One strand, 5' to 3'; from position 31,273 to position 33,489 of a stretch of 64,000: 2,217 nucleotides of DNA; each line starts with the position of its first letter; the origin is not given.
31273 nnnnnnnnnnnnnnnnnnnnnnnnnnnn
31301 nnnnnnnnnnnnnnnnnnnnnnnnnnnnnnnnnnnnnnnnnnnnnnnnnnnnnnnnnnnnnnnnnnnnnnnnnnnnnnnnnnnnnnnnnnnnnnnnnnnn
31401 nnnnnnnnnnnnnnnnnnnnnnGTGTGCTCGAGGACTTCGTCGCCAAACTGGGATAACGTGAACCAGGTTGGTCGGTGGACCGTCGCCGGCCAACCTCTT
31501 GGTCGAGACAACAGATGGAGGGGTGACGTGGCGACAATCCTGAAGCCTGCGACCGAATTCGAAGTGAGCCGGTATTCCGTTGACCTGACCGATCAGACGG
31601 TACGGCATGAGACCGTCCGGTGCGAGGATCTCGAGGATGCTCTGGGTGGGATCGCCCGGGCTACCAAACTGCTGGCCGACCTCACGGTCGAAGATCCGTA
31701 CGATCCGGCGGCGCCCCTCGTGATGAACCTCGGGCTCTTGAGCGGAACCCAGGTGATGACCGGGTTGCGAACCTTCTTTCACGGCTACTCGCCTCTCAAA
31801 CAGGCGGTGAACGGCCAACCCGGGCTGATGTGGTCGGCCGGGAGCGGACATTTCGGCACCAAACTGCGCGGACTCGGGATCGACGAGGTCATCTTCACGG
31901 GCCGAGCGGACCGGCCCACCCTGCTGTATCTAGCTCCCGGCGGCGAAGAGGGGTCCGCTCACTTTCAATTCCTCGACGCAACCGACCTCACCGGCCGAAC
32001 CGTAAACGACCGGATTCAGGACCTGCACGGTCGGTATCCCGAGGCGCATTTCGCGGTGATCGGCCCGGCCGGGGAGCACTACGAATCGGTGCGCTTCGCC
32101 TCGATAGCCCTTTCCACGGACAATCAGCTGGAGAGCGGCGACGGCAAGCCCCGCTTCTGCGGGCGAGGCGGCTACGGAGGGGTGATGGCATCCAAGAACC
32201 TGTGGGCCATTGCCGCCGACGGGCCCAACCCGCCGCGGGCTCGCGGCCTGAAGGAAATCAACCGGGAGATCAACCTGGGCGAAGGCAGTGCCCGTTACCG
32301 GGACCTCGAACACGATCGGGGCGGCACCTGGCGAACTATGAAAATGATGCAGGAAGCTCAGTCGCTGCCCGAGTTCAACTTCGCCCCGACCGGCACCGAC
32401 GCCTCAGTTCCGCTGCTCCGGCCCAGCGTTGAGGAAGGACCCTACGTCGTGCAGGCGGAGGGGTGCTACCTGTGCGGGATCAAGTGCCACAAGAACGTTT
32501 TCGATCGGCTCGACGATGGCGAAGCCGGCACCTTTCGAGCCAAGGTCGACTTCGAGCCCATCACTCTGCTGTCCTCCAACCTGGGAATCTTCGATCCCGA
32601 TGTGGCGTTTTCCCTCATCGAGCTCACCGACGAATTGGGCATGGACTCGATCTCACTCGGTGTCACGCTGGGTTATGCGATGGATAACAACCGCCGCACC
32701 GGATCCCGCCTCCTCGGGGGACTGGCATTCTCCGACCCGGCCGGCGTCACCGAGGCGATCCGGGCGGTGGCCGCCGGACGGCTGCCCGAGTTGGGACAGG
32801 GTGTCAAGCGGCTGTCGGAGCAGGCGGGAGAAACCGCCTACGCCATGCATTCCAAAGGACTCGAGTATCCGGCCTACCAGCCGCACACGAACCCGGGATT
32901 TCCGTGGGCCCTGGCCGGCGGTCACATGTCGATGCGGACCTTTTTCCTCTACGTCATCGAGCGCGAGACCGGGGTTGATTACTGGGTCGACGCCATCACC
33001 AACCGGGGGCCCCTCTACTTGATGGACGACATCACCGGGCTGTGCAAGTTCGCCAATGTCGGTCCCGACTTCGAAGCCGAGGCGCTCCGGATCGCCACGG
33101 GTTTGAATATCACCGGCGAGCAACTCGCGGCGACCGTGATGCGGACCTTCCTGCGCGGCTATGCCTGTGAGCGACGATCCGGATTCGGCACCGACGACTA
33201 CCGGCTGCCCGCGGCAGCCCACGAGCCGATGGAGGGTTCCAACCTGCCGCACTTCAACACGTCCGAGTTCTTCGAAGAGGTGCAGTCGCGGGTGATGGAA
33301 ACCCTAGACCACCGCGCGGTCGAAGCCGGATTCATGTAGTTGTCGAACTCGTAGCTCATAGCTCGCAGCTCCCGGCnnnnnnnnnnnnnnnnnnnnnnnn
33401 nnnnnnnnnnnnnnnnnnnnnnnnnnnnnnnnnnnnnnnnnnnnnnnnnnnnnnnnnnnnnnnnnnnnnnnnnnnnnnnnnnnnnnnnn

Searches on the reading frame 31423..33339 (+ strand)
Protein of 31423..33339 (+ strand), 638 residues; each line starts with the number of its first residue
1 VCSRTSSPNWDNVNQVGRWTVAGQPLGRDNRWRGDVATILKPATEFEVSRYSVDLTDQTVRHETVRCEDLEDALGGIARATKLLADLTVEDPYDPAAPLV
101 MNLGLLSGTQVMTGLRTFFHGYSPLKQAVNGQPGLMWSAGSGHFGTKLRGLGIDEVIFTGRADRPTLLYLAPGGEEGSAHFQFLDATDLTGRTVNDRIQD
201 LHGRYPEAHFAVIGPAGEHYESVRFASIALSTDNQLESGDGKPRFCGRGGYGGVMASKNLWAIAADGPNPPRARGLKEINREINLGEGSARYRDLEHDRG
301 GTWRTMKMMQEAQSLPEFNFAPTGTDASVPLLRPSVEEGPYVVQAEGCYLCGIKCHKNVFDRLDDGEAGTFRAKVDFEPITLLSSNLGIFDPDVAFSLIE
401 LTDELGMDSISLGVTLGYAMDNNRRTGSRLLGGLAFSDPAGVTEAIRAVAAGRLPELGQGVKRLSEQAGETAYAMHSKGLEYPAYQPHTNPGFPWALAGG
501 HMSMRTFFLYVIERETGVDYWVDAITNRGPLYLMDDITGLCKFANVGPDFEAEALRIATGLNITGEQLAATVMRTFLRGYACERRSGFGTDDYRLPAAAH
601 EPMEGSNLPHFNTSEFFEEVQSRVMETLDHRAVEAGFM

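Call 10: search_protein_families(library=pfam, proteins=[window:31423-33339:+], max_evalue=0.00001)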
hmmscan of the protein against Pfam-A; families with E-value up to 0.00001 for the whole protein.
window:31423-33339:+ (638 aa): 2 families
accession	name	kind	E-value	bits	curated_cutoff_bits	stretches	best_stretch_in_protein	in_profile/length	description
PF01314.23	AFOR_C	-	3.2e-40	138.9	27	1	296-607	19-349/385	Aldehyde ferredoxin oxidoreductase, domains 2 & 3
PF02730.20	AFOR_N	-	7.8e-39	133.9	29.8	1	52-267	5-198/199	Aldehyde ferredoxin oxidoreductase, N-terminal domain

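Call 15: search_protein_families(library=ncbifam, proteins=[window:31423-33339:+], max_evalue=0.001)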
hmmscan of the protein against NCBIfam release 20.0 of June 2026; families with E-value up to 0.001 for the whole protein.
window:31423-33339:+ (638 aa): 2 families
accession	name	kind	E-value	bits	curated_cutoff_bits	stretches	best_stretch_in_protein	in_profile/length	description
NF007354.0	PRK09849.1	equivalog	1e-12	47.5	868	1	53-269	15-208/703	aldehyde ferredoxin oxidoreductase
NF040818.1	GAPOR_Arch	equivalog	6.7e-06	24.7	1300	1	52-185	7-133/654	glyceraldehyde-3-phosphate:ferredoxin oxidoreductase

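Call 29: search_solved_structures(query=window:31423-33339:+, max_evalue=0.001)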
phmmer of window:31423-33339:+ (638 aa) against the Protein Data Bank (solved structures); distinct sequences matched with E-value up to 0.001: 9.
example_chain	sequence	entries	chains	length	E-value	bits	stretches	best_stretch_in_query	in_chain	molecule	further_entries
1aor_A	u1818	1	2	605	2.2e-26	95.7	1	86-574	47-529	ALDEHYDE FERREDOXIN OXIDOREDUCTASE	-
1b25_A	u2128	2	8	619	2.4e-26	95.6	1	73-498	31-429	PROTEIN (FORMALDEHYDE FERREDOXIN OXIDOREDUCTASE) | FORMALDEHYDE FERREDOXIN OXIDOREDUCTASE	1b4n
8c0z_A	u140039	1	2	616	2.9e-22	82.1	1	53-503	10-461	Aldehyde:ferredoxin oxidoreductase,tungsten-containing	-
9q1t_A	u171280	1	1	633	4.5e-18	68.3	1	52-597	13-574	Tungsten-dependent aldehyde oxidoreductase WOR83 from Haloferax volcanii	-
9mqx_D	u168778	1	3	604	9.8e-18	67.1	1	53-494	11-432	Aldehyde:ferredoxin oxidoreductase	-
9g7j_A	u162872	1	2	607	1.5e-15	60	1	53-492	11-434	Aldehyde ferredoxin oxidoreductase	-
6x1o_A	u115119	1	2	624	2.9e-14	55.7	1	52-447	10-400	Formaldehyde:ferredoxin oxidoreductase wor5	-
6x6u_A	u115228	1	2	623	2.9e-14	55.7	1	52-447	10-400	Formaldehyde:ferredoxin oxidoreductase wor5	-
4z3w_A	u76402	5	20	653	3.1e-08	35.8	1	52-267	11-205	Benzoyl-CoA reductase, putative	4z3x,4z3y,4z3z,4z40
